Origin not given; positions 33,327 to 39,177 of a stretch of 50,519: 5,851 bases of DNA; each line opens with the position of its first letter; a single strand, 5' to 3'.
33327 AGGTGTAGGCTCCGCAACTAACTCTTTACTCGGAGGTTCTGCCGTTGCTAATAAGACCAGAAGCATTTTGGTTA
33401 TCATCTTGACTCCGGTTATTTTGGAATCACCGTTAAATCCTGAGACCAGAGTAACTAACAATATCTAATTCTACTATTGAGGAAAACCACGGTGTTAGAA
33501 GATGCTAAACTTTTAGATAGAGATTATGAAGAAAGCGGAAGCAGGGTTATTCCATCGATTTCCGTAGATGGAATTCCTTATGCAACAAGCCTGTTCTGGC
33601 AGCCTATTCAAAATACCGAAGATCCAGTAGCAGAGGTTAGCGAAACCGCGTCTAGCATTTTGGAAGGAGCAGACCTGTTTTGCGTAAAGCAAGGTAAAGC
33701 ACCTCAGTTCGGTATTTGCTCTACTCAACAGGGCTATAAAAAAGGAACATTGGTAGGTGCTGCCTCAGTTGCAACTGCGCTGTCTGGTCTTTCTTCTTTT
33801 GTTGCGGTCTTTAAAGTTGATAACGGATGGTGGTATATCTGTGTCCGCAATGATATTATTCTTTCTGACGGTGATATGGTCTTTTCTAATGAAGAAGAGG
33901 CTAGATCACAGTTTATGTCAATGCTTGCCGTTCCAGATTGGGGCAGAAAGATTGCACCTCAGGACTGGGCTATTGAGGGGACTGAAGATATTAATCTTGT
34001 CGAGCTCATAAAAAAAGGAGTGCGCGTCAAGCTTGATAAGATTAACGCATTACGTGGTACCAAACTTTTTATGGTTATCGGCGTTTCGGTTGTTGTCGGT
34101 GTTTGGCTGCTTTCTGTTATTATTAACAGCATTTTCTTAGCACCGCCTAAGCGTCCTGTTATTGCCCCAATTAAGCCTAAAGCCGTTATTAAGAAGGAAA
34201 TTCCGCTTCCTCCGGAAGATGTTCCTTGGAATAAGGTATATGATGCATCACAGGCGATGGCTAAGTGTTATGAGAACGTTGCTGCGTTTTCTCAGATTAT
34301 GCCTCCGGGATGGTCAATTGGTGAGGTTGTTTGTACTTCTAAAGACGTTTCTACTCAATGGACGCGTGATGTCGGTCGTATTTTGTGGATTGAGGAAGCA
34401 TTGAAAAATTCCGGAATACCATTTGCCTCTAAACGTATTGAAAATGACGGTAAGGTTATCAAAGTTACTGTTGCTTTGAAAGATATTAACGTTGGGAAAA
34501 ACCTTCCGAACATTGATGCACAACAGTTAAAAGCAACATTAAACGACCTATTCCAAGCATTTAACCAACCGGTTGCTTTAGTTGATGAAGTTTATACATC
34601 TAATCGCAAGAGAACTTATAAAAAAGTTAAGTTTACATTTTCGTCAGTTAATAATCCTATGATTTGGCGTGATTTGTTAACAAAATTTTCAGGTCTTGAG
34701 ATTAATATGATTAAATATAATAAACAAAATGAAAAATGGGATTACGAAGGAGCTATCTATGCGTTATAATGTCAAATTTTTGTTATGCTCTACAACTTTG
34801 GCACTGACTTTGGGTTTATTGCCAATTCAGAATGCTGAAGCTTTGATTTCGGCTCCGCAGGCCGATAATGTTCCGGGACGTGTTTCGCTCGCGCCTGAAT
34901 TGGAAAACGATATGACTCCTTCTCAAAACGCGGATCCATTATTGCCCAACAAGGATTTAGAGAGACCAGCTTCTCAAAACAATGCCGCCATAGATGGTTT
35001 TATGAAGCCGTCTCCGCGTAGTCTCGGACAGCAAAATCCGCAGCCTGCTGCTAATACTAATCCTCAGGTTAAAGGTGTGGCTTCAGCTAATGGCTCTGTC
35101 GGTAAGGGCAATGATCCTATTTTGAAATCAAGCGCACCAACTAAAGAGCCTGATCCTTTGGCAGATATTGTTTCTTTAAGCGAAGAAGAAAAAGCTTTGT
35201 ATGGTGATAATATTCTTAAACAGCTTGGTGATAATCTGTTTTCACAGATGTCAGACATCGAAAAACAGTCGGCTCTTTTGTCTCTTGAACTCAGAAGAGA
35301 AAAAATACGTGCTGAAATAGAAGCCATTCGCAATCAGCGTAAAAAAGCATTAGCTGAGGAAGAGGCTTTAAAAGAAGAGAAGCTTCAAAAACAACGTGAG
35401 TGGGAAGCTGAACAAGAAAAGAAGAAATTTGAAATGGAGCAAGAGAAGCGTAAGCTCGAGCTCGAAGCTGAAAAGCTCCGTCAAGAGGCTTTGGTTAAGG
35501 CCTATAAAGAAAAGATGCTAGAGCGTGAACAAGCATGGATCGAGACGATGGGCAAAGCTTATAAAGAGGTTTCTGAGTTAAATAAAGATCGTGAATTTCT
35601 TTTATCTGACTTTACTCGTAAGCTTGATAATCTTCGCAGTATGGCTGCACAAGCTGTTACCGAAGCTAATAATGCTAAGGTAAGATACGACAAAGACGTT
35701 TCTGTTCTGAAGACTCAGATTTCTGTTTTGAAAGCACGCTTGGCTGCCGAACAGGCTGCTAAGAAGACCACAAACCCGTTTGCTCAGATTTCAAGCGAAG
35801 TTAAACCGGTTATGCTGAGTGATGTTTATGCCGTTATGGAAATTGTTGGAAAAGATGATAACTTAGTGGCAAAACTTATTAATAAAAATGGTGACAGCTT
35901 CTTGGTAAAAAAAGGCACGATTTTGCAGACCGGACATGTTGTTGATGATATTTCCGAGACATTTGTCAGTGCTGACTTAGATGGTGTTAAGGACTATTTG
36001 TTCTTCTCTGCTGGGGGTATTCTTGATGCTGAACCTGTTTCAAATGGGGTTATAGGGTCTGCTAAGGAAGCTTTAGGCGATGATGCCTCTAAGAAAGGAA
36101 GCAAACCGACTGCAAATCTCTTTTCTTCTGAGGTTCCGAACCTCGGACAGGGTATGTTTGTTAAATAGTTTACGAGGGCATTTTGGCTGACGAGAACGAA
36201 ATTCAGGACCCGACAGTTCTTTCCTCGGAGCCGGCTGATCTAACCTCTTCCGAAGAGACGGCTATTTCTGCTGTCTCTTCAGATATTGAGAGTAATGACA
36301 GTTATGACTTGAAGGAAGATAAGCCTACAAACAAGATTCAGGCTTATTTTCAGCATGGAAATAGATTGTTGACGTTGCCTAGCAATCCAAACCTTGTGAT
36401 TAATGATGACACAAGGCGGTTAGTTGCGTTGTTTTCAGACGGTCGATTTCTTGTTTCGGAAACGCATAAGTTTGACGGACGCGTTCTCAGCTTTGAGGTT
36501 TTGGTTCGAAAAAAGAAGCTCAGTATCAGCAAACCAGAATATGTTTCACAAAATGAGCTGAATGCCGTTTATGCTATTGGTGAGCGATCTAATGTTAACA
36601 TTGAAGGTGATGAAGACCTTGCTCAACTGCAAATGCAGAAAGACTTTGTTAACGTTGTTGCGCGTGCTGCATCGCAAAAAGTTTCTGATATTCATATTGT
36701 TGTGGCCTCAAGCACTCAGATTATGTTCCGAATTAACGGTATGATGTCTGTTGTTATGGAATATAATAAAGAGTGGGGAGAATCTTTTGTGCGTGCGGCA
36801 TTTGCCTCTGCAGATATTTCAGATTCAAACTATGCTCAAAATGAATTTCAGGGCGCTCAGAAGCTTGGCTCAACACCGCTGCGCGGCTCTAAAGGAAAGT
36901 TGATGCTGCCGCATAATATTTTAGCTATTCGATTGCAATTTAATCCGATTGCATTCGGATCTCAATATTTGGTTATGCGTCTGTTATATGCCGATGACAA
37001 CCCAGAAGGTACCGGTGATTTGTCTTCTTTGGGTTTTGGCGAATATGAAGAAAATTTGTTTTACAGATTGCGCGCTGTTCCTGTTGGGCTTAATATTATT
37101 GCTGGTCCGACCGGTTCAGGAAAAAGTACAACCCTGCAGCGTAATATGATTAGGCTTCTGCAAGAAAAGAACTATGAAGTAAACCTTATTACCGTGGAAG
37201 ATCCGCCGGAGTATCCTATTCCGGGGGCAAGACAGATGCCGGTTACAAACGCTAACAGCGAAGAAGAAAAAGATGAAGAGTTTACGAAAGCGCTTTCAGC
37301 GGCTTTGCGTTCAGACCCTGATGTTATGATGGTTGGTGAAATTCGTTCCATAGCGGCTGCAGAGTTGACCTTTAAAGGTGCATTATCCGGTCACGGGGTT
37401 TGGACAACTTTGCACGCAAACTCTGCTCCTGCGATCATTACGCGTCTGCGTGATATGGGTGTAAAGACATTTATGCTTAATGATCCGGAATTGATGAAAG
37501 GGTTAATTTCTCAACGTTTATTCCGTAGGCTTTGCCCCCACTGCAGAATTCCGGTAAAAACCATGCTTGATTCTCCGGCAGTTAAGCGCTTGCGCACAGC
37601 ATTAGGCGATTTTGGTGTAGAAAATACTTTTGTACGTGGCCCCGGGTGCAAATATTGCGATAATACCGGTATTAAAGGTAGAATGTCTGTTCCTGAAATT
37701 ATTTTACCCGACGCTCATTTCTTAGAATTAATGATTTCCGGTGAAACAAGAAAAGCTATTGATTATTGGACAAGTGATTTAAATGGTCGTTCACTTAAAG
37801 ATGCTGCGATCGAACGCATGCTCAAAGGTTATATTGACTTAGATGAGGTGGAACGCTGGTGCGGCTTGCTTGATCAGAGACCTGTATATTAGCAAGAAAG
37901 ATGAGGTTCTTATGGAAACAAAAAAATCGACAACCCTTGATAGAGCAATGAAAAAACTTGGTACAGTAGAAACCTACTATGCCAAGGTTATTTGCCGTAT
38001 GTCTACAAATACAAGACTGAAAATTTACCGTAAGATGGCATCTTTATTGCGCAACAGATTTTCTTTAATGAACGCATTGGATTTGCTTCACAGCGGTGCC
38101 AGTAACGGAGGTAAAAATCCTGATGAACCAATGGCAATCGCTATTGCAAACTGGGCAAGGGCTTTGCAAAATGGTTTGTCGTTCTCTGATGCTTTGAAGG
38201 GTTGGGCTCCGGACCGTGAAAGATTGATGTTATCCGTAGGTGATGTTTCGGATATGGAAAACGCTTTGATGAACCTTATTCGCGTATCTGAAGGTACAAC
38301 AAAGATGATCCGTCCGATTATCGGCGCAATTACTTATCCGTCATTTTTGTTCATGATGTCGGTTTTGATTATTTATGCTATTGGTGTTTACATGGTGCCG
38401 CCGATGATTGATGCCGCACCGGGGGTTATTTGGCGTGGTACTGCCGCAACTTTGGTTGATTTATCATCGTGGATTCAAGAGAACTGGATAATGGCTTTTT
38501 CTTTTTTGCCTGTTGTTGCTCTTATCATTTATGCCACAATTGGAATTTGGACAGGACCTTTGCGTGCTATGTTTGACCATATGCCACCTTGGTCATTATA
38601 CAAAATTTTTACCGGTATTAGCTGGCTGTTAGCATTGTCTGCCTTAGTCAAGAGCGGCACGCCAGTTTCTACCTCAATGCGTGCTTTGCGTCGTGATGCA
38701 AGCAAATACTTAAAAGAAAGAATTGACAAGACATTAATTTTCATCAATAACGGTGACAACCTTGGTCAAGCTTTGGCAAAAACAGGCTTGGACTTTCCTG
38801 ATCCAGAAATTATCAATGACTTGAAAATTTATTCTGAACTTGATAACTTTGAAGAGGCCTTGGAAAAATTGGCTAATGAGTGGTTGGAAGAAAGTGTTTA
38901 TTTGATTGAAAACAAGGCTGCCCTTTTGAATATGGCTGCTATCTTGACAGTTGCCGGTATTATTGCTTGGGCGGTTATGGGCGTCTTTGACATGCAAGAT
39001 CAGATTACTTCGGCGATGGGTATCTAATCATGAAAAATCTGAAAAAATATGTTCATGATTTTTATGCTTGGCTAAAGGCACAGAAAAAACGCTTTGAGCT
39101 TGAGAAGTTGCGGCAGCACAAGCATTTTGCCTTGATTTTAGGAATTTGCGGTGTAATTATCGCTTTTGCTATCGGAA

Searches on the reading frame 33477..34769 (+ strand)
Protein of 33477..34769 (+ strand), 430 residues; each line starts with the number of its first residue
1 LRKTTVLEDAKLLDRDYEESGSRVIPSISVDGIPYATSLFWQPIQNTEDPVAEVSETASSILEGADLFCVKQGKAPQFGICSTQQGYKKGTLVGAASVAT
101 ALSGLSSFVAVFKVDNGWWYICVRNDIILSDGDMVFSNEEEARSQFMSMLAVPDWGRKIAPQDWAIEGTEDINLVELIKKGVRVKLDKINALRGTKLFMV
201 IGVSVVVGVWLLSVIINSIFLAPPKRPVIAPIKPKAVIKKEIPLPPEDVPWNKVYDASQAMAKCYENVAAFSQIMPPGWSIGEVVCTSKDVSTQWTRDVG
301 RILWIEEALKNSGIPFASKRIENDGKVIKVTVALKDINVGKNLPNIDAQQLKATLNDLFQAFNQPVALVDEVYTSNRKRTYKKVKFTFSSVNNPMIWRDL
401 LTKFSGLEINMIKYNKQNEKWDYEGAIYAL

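Call 66: search_protein_families(library=pfam, proteins=[window:33477-34769:+], max_evalue=0.00001)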
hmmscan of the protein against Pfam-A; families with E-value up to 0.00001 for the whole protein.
window:33477-34769:+ (430 aa): 1 family
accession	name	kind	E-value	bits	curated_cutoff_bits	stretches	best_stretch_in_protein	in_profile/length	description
PF06864.17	PAP_PilO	-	5.6e-14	52.3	26.7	1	37-429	3-419/419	Pilin accessory protein (PilO)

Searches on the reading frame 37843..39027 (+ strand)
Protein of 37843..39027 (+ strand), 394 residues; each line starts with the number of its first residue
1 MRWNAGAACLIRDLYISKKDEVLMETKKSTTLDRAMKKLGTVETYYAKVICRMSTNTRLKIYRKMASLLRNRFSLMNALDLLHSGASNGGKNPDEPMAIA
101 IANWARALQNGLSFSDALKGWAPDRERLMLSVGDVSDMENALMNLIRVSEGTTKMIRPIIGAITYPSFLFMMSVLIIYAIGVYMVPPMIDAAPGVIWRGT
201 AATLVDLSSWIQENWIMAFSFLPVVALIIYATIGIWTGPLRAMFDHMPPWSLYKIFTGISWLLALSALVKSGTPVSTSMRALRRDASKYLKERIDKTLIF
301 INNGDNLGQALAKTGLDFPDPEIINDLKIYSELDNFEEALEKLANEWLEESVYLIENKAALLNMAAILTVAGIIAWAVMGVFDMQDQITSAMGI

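Call 66: search_protein_families(library=pfam, proteins=[window:37843-39027:+], max_evalue=0.00001)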
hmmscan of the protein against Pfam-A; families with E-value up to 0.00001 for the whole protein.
window:37843-39027:+ (394 aa): 1 family
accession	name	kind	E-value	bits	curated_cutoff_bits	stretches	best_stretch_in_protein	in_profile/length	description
PF00482.28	T2SSF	-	1.9e-25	89.7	25.2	2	261-382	1-123/125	Type II secretion system (T2SS), protein F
